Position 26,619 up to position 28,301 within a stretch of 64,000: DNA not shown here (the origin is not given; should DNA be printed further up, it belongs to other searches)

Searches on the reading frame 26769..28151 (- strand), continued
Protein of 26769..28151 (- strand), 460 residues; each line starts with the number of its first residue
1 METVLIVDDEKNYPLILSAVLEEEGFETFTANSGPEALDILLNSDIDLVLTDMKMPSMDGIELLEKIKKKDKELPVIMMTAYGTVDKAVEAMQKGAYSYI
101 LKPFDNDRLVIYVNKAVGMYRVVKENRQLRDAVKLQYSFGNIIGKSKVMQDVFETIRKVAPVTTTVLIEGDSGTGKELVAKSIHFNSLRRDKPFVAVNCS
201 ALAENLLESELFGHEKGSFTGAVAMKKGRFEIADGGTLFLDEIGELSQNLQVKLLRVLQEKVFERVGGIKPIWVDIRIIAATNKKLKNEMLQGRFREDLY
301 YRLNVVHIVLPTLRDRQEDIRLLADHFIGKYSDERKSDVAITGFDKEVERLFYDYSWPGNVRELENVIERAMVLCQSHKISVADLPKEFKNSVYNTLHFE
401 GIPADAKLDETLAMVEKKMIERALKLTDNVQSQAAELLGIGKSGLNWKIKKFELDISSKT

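Call 24: find_encoding_contigs(protein=P0059, flank=10000, max_places=2)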
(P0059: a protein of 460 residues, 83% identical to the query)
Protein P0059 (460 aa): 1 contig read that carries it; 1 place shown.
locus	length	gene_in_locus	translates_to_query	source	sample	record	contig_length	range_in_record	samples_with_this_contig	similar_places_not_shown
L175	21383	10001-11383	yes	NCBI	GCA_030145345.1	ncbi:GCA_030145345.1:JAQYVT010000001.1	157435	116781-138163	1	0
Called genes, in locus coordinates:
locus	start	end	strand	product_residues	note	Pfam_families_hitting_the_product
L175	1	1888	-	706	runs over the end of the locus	PF02369:Big_1, PF09134:Invasin_D3 (weak), PF02369:Big_1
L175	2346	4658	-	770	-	PF11741:AMIN (weak), PF21305:type_II_gspD_N0, PF07660:STN (faint), PF03958:Secretin_N, PF00263:Secretin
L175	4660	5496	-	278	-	PF04351:PilP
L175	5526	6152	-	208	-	PF04350:PilO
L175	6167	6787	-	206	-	PF05137:PilN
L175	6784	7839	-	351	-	PF11104:PilM_2, PF14450:FtsA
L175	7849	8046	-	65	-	PF01381:HTH_3 (weak)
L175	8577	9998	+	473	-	PF00512:HisKA, PF02518:HATPase_c, PF14501:HATPase_c_5 (weak)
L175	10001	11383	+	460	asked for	PF00072:Response_reg, PF00004:AAA (faint), PF00158:Sigma54_activat, PF14532:Sigma54_activ_2, PF07728:AAA_5, PF25601:AAA_lid_14, PF02954:HTH_8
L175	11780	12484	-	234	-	PF09976:TPR_21 (weak), PF13174:TPR_6 (faint), PF13424:TPR_12 (faint), PF13432:TPR_16 (faint), PF07719:TPR_2 (faint), PF13176:TPR_7 (faint), PF13181:TPR_8 (faint), PF13428:TPR_14 (faint), +1 more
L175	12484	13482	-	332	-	PF00294:PfkB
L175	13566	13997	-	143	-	PF06347:SH3_4, PF08239:SH3_3, PF06347:SH3_4, PF08239:SH3_3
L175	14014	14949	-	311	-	PF04055:Radical_SAM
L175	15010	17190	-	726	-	PF00009:GTP_EFTU (faint), PF01926:MMR_HSR1, PF02421:FeoB_N, PF17910:FeoB_Cyto, PF07670:Gate, PF07664:FeoB_C, PF07670:Gate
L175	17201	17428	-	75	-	PF04023:FeoA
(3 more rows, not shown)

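Call 25: find_encoding_contigs(protein=P0108, flank=10000, max_places=2)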
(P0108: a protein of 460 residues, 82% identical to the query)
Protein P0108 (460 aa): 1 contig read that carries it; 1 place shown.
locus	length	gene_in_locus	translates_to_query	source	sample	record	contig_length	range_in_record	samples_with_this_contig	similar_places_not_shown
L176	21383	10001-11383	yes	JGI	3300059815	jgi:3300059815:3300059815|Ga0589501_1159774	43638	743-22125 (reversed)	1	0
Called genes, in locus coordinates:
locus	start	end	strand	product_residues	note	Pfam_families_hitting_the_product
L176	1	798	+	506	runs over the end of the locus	PF00291:PALP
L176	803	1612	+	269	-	PF00515:TPR_1 (weak), PF13424:TPR_12 (weak), PF13414:TPR_11 (weak), PF14559:TPR_19 (weak), PF07719:TPR_2 (weak), PF00515:TPR_1 (weak), PF13414:TPR_11, PF13432:TPR_16, +14 more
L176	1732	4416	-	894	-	PF11741:AMIN (weak), PF07660:STN (faint), PF21305:type_II_gspD_N0, PF03958:Secretin_N, PF00263:Secretin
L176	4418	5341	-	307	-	PF04351:PilP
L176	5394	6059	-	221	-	PF04350:PilO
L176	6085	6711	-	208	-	PF05137:PilN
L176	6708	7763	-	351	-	PF06723:MreB_Mbl (faint), PF11104:PilM_2, PF05134:T2SSL (weak), PF14450:FtsA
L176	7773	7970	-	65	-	PF12844:HTH_19 (weak), PF01381:HTH_3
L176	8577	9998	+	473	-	PF00512:HisKA, PF02518:HATPase_c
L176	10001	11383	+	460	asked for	PF00072:Response_reg, PF00004:AAA (faint), PF00158:Sigma54_activat, PF14532:Sigma54_activ_2, PF07724:AAA_2 (faint), PF07728:AAA_5, PF25601:AAA_lid_14, PF02954:HTH_8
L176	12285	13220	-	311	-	PF04055:Radical_SAM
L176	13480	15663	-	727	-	PF00009:GTP_EFTU (faint), PF01926:MMR_HSR1, PF02421:FeoB_N, PF17910:FeoB_Cyto, PF07670:Gate, PF07664:FeoB_C, PF07670:Gate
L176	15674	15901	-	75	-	PF04023:FeoA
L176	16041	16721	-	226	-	PF01475:FUR, PF04023:FeoA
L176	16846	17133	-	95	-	PF09723:Zn_ribbon_8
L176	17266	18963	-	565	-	PF02463:SMC_N, PF13175:AAA_15 (faint), PF13476:AAA_23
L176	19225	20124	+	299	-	PF00211:Guanylate_cyc, PF00498:FHA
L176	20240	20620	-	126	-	-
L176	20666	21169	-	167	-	PF03061:4HBT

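Call 32: find_encoding_contigs(protein=P0036, flank=10000, max_places=1)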
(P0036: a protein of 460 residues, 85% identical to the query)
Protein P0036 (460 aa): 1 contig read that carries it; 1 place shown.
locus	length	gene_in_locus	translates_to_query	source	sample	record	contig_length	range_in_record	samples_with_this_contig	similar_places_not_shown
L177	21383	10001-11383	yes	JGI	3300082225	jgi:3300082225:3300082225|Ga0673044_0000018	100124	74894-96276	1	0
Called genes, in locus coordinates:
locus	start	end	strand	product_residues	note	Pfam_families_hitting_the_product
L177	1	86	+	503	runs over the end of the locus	PF00291:PALP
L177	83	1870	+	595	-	-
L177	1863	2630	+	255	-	PF13424:TPR_12 (weak), PF00515:TPR_1, PF07719:TPR_2 (weak), PF13432:TPR_16 (weak), PF13414:TPR_11, PF14559:TPR_19, PF13431:TPR_17 (weak), PF13424:TPR_12, +16 more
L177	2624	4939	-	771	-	PF11741:AMIN (faint), PF07660:STN (weak), PF21305:type_II_gspD_N0, PF03958:Secretin_N, PF00263:Secretin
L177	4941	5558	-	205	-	PF04351:PilP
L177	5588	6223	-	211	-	PF04350:PilO, PF10741:T2SSM_b (weak)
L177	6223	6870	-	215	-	PF05137:PilN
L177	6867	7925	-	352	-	PF11104:PilM_2, PF14450:FtsA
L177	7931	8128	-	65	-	PF12844:HTH_19 (weak), PF01381:HTH_3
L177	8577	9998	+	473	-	PF00512:HisKA, PF02518:HATPase_c, PF14501:HATPase_c_5 (weak)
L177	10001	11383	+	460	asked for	PF00072:Response_reg, PF00158:Sigma54_activat, PF14532:Sigma54_activ_2, PF00004:AAA (weak), PF07728:AAA_5, PF25601:AAA_lid_14, PF02954:HTH_8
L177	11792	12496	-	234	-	PF13424:TPR_12 (faint), PF13428:TPR_14 (faint), PF14559:TPR_19 (faint), PF00515:TPR_1 (faint), PF07719:TPR_2 (faint), PF13176:TPR_7 (faint), PF13174:TPR_6 (weak), PF13181:TPR_8 (weak), +1 more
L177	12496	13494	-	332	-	PF00294:PfkB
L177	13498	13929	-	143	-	PF06347:SH3_4, PF08239:SH3_3, PF06347:SH3_4, PF08239:SH3_3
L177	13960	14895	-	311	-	PF04055:Radical_SAM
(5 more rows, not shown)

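Call 33: find_encoding_contigs(protein=P0069, flank=10000, max_places=2)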
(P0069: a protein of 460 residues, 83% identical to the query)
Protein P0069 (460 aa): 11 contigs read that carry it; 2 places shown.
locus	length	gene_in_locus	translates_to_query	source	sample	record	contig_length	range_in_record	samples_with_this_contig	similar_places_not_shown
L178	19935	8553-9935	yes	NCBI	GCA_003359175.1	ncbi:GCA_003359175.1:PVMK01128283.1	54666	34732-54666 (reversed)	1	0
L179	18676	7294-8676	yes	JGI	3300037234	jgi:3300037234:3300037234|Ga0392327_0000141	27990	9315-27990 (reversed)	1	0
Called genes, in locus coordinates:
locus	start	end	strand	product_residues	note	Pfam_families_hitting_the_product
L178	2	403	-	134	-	?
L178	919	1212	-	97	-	PF00263:Secretin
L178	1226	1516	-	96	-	PF00263:Secretin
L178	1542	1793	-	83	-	PF03958:Secretin_N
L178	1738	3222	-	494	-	PF11741:AMIN (weak), PF21305:type_II_gspD_N0, PF07660:STN (faint)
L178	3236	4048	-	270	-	PF04351:PilP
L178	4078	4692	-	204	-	PF04350:PilO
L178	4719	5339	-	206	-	PF05137:PilN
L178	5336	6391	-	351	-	PF11104:PilM_2, PF14450:FtsA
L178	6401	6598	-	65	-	PF01381:HTH_3 (weak)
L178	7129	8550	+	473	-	PF00512:HisKA, PF02518:HATPase_c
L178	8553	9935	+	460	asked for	PF00072:Response_reg, PF00158:Sigma54_activat, PF14532:Sigma54_activ_2, PF07728:AAA_5, PF25601:AAA_lid_14, PF02954:HTH_8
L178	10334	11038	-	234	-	PF13432:TPR_16 (faint), PF09976:TPR_21 (weak), PF13174:TPR_6 (faint), PF13424:TPR_12 (faint), PF14559:TPR_19 (faint), PF07719:TPR_2 (faint), PF13176:TPR_7 (faint), PF13181:TPR_8 (faint), +2 more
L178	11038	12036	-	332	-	PF00294:PfkB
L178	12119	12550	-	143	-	PF06347:SH3_4, PF08239:SH3_3, PF06347:SH3_4, PF08239:SH3_3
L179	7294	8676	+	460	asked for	PF00072:Response_reg, PF00158:Sigma54_activat, PF14532:Sigma54_activ_2, PF07728:AAA_5, PF25601:AAA_lid_14, PF02954:HTH_8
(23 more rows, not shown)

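Call 34: find_encoding_contigs(protein=P0016, flank=10000, max_places=1)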
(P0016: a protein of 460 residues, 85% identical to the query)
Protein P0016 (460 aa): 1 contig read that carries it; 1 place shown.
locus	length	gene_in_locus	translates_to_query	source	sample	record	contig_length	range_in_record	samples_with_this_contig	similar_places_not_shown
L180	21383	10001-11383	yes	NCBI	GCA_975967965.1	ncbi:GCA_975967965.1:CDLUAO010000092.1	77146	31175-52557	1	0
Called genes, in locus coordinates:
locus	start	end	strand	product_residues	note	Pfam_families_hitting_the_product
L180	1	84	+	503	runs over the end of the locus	PF00291:PALP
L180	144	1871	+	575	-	-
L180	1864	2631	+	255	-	PF13424:TPR_12, PF00515:TPR_1, PF13424:TPR_12, PF13414:TPR_11, PF14559:TPR_19, PF13431:TPR_17, PF13424:TPR_12, PF13432:TPR_16, +18 more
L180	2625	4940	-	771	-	PF11741:AMIN (faint), PF07660:STN (weak), PF21305:type_II_gspD_N0, PF03958:Secretin_N, PF00263:Secretin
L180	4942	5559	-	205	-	PF04351:PilP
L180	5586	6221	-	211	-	PF04350:PilO, PF10741:T2SSM_b (weak)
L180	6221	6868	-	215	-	PF05137:PilN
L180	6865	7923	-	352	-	PF11104:PilM_2, PF14450:FtsA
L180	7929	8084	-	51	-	PF01381:HTH_3 (weak)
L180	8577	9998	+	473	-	PF00512:HisKA, PF02518:HATPase_c, PF14501:HATPase_c_5 (faint)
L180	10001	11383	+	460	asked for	PF00072:Response_reg, PF00158:Sigma54_activat, PF14532:Sigma54_activ_2, PF00004:AAA (weak), PF07728:AAA_5, PF25601:AAA_lid_14, PF02954:HTH_8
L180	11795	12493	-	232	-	PF09976:TPR_21 (weak), PF13424:TPR_12 (faint), PF13428:TPR_14 (faint), PF14559:TPR_19 (faint), PF00515:TPR_1 (faint), PF07719:TPR_2 (faint), PF13432:TPR_16 (faint), PF13174:TPR_6 (weak), +2 more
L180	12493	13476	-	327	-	PF00294:PfkB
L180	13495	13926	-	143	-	PF06347:SH3_4, PF08239:SH3_3, PF06347:SH3_4, PF08239:SH3_3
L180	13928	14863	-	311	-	PF04055:Radical_SAM (weak)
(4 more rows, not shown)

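Call 45: search_solved_structures(query=window:26769-28151:-, max_evalue=1e-40)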
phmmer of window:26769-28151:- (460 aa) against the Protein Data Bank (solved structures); distinct sequences matched with E-value up to 1e-40: 35.
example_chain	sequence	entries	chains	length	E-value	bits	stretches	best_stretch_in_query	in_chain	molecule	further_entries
4l4u_A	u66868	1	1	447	4.8e-98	331.9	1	4-452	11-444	Transcriptional regulator (NtrC family)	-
1ny5_A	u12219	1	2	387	7.6e-98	331.2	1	4-379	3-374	transcriptional regulator (NtrC family)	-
5ep0_A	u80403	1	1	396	8.9e-93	314.5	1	3-386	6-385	Putative repressor protein luxO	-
3dzd_A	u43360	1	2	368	9.8e-92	311.1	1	3-379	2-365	Transcriptional regulator (NtrC family)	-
1ojl_A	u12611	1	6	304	4e-86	292.6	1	141-448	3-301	TRANSCRIPTIONAL REGULATORY PROTEIN ZRAR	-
9qq6_C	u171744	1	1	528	1.2e-85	291.1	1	122-452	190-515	Nif-specific regulatory protein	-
8p53_C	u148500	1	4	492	2.7e-83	283.3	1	4-391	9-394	Transcriptional regulator FleQ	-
8pb9_D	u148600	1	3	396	7.5e-82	278.5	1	4-391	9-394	Transcriptional regulator FleQ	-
5m7n_A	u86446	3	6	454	1.1e-77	264.8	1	4-451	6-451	Nitrogen assimilation regulatory protein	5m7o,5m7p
6jdi_A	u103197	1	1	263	2.1e-77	263.9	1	139-391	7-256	Nitrogen assimilation regulatory protein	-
5exx_A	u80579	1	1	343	2.6e-77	263.5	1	139-391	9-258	Transcriptional regulator FleQ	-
6j7e_A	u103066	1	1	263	1e-76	261.6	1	139-391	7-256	Nitrogen assimilation regulatory protein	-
7ejw_C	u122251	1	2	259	1.1e-76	261.5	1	139-391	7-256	Transcriptional regulator FleQ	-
5exp_A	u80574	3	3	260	1.3e-76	261.3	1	139-391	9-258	Transcriptional regulator FleQ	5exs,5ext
6jdl_A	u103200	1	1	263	2.7e-76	260.2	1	139-391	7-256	Nitrogen assimilation regulatory protein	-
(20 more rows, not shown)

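Call 60: find_homologous_proteins(query=L176:10001-11383:+, max_evalue=1e-150)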
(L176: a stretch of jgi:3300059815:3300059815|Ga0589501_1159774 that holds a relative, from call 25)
Query L176:10001-11383:+ (460 aa): 3499 proteins with E <= 1e-150 among 8000 candidates; the best 120 are listed.
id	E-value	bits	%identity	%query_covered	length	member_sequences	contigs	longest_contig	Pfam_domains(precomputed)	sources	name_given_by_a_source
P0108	2.5e-298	1007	100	100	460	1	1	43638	PF00158.33,PF07724.21,PF25601.2,PF02954.26,PF00004.36,PF14532.13,PF07728.21,PF00072.31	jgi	jgi:two-component system NtrC family response regulator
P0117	1.3e-297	1005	100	100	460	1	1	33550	PF00158.33,PF07724.21,PF25601.2,PF02954.26,PF00004.36,PF14532.13,PF07728.21,PF00072.31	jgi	jgi:two-component system NtrC family response regulator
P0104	1.3e-297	1005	100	100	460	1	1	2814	PF00158.33,PF07724.21,PF25601.2,PF02954.26,PF00004.36,PF14532.13,PF07728.21,PF00072.31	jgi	jgi:two-component system NtrC family response regulator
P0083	1.6e-295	998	99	100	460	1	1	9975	PF00158.33,PF25601.2,PF02954.26,PF00004.36,PF14532.13,PF07728.21,PF00072.31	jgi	jgi:two-component system NtrC family response regulator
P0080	4.1e-295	996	99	100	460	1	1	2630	PF00158.33,PF25601.2,PF02954.26,PF00004.36,PF14532.13,PF07728.21,PF00072.31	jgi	jgi:two-component system NtrC family response regulator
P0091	6.8e-295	996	99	100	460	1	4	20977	PF00158.33,PF25601.2,PF02954.26,PF00004.36,PF14532.13,PF07728.21,PF00072.31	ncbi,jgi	jgi:two-component system NtrC family response regulator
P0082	2.7e-294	994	99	100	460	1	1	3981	PF00158.33,PF25601.2,PF02954.26,PF00004.36,PF14532.13,PF07728.21,PF00072.31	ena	-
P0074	5.6e-294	993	98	100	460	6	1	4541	PF00158.33,PF25601.2,PF02954.26,PF00004.36,PF14532.13,PF07728.21,PF00072.31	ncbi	-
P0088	6.2e-294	992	98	100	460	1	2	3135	PF00158.33,PF25601.2,PF02954.26,PF00004.36,PF14532.13,PF07728.21,PF00072.31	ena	-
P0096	6.6e-294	992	99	100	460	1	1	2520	PF00158.33,PF25601.2,PF02954.26,PF00004.36,PF14532.13,PF07728.21,PF00072.31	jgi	-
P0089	1.4e-293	991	98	100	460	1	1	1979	PF00158.33,PF25601.2,PF02954.26,PF00004.36,PF14532.13,PF07728.21,PF00072.31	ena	-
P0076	1.9e-293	991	98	100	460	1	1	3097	PF00158.33,PF25601.2,PF02954.26,PF00004.36,PF14532.13,PF07728.21,PF00072.31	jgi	-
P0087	1.9e-293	991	98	100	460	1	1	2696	PF00158.33,PF25601.2,PF02954.26,PF00004.36,PF14532.13,PF07728.21,PF00072.31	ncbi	-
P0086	3.1e-293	990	98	100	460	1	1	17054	PF00158.33,PF25601.2,PF02954.26,PF00004.36,PF14532.13,PF07728.21,PF00072.31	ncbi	ncbi:MAG: sigma-54 dependent transcriptional regulator [Desulfobacterales bacterium]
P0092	7.8e-293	989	98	100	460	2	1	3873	PF00158.33,PF25601.2,PF02954.26,PF00004.36,PF14532.13,PF07728.21,PF00072.31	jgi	-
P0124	8.9e-252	854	84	100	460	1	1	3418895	PF00158.33,PF25601.2,PF02954.26,PF00004.36,PF14532.13,PF07728.21,PF00072.31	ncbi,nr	ncbi:MAG: sigma-54-dependent Fis family transcriptional regulator [Desulfobacterales bacterium]|nr:M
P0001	1.6e-251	853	83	100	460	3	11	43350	PF00158.33,PF25601.2,PF02954.26,PF00004.36,PF14532.13,PF07728.21,PF00072.31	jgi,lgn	-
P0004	6.9e-250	847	83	100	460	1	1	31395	PF00158.33,PF25601.2,PF02954.26,PF00004.36,PF14532.13,PF07728.21,PF00072.31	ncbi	-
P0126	1.4e-248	843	83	100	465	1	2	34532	PF00158.33,PF07724.21,PF25601.2,PF02954.26,PF00004.36,PF14532.13,PF07728.21,PF00072.31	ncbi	-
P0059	1.3e-247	840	83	100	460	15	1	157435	PF00158.33,PF25601.2,PF02954.26,PF00004.36,PF14532.13,PF07728.21,PF00072.31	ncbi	-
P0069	4.0e-246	835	82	100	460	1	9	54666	PF00158.33,PF25601.2,PF02954.26,PF14532.13,PF07728.21,PF00072.31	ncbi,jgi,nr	ncbi:MAG: sigma-54-dependent Fis family transcriptional regulator [Deltaproteobacteria bacterium]|jg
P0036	6.7e-245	831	81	100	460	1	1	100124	PF00158.33,PF25601.2,PF02954.26,PF00004.36,PF14532.13,PF07728.21,PF00072.31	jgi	jgi:two-component system, NtrC family, response regulator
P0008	1.3e-243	827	81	100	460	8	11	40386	PF00158.33,PF25601.2,PF02954.26,PF00004.36,PF14532.13,PF07728.21,PF00072.31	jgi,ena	jgi:two-component system NtrC family response regulator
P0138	1.3e-242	823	80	100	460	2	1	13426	PF00158.33,PF25601.2,PF02954.26,PF14532.13,PF07728.21,PF00072.31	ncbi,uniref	ncbi:MAG: sigma-54 dependent transcriptional regulator [Candidatus Desulfatibia sp.]|uniref:sigma-54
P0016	2.9e-242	822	80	100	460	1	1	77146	PF00158.33,PF25601.2,PF02954.26,PF00004.36,PF14532.13,PF07728.21,PF00072.31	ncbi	-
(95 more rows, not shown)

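Call 61: find_encoding_contigs(protein=P0124, flank=10000, max_places=1)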
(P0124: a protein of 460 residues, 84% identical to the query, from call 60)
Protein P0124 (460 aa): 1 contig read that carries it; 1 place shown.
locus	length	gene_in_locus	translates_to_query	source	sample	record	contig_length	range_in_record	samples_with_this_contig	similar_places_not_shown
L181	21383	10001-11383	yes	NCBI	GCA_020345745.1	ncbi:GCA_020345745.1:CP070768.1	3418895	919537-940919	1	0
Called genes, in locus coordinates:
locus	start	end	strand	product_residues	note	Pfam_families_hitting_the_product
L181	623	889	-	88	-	-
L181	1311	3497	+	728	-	PF03477:ATP-cone, PF13597:NRDD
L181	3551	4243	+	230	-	PF13353:Fer4_12, PF04055:Radical_SAM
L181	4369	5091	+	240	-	PF00561:Abhydrolase_1, PF12146:Hydrolase_4, PF12697:Abhydrolase_6, PF00326:Peptidase_S9 (weak)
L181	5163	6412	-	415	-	PF00580:UvrD-helicase, PF13361:UvrD_C, PF13538:UvrD_C_2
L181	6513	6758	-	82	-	-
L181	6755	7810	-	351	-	PF11104:PilM_2, PF06723:MreB_Mbl (faint), PF14450:FtsA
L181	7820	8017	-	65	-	PF01381:HTH_3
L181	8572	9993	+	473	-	PF00512:HisKA, PF02518:HATPase_c, PF14501:HATPase_c_5 (weak)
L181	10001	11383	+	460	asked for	PF00072:Response_reg, PF00158:Sigma54_activat, PF14532:Sigma54_activ_2, PF00004:AAA (weak), PF07728:AAA_5 (weak), PF25601:AAA_lid_14, PF02954:HTH_8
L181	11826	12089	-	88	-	PF13565:HTH_32 (weak)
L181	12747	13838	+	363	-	PF02899:Phage_int_SAM_1, PF13495:Phage_int_SAM_4 (weak), PF00589:Phage_integrase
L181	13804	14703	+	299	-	PF02899:Phage_int_SAM_1, PF13495:Phage_int_SAM_4, PF00589:Phage_integrase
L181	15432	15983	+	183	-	-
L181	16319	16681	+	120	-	-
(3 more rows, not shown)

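Call 62: find_encoding_contigs(protein=P0138, flank=5000, max_places=1)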
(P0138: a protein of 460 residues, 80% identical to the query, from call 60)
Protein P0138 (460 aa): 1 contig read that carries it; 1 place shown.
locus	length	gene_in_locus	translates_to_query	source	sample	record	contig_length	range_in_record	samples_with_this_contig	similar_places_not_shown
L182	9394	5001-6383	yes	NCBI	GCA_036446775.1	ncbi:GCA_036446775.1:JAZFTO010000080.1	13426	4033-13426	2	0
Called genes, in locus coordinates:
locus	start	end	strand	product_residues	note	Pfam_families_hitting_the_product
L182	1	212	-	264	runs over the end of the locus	PF04351:PilP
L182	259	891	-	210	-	PF04350:PilO, PF10741:T2SSM_b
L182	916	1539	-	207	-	PF05137:PilN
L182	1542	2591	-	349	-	PF11104:PilM_2, PF14450:FtsA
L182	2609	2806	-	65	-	PF01381:HTH_3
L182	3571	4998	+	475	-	PF00512:HisKA, PF02518:HATPase_c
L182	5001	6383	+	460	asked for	PF00072:Response_reg, PF00158:Sigma54_activat, PF14532:Sigma54_activ_2, PF07728:AAA_5 (weak), PF25601:AAA_lid_14, PF02954:HTH_8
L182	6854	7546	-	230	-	PF09976:TPR_21 (faint), PF13181:TPR_8 (faint), PF13424:TPR_12 (faint), PF13428:TPR_14 (faint), PF14559:TPR_19 (faint), PF00515:TPR_1 (faint), PF07719:TPR_2 (faint), PF13174:TPR_6 (faint), +3 more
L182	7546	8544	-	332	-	PF00294:PfkB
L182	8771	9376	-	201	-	PF00571:CBS, PF13291:ACT_4 (faint), PF00571:CBS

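Call 63: find_encoding_contigs(protein=P0126, flank=5000, max_places=2)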
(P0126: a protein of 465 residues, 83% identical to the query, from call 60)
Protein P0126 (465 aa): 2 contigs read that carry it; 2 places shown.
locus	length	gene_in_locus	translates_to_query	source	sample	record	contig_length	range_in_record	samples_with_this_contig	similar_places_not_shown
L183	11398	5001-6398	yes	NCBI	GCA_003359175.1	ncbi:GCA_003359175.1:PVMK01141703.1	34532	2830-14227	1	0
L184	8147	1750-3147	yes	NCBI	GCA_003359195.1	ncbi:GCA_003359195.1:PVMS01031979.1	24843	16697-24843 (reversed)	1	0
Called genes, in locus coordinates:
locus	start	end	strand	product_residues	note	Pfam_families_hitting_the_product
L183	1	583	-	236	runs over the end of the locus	PF04351:PilP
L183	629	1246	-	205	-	PF04350:PilO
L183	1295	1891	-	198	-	PF05137:PilN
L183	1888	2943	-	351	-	PF11104:PilM_2, PF06723:MreB_Mbl (faint), PF14450:FtsA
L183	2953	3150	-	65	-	PF01381:HTH_3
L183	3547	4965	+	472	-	PF00512:HisKA, PF02518:HATPase_c, PF14501:HATPase_c_5 (faint)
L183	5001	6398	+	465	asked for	PF00072:Response_reg, PF00158:Sigma54_activat, PF14532:Sigma54_activ_2, PF00004:AAA (weak), PF07724:AAA_2 (weak), PF07728:AAA_5, PF25601:AAA_lid_14, PF02954:HTH_8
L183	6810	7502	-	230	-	PF13174:TPR_6 (faint), PF13424:TPR_12 (faint), PF00515:TPR_1 (faint), PF07719:TPR_2 (faint), PF13176:TPR_7 (faint), PF14559:TPR_19 (faint), PF13181:TPR_8 (faint), PF13428:TPR_14 (faint)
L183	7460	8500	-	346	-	PF00294:PfkB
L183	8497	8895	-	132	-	PF06347:SH3_4, PF08239:SH3_3, PF06347:SH3_4, PF08239:SH3_3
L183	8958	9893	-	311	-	PF04055:Radical_SAM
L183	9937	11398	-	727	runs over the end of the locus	PF01926:MMR_HSR1, PF02421:FeoB_N, PF17910:FeoB_Cyto, PF07670:Gate, PF07664:FeoB_C, PF07670:Gate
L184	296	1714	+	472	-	PF00512:HisKA, PF02518:HATPase_c, PF14501:HATPase_c_5 (faint)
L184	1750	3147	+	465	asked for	PF00072:Response_reg, PF00158:Sigma54_activat, PF14532:Sigma54_activ_2, PF00004:AAA (weak), PF07724:AAA_2 (weak), PF07728:AAA_5, PF25601:AAA_lid_14, PF02954:HTH_8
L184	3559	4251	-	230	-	PF13174:TPR_6 (faint), PF13424:TPR_12 (faint), PF00515:TPR_1 (faint), PF07719:TPR_2 (faint), PF13176:TPR_7 (faint), PF14559:TPR_19 (faint), PF13181:TPR_8 (faint), PF13428:TPR_14 (faint)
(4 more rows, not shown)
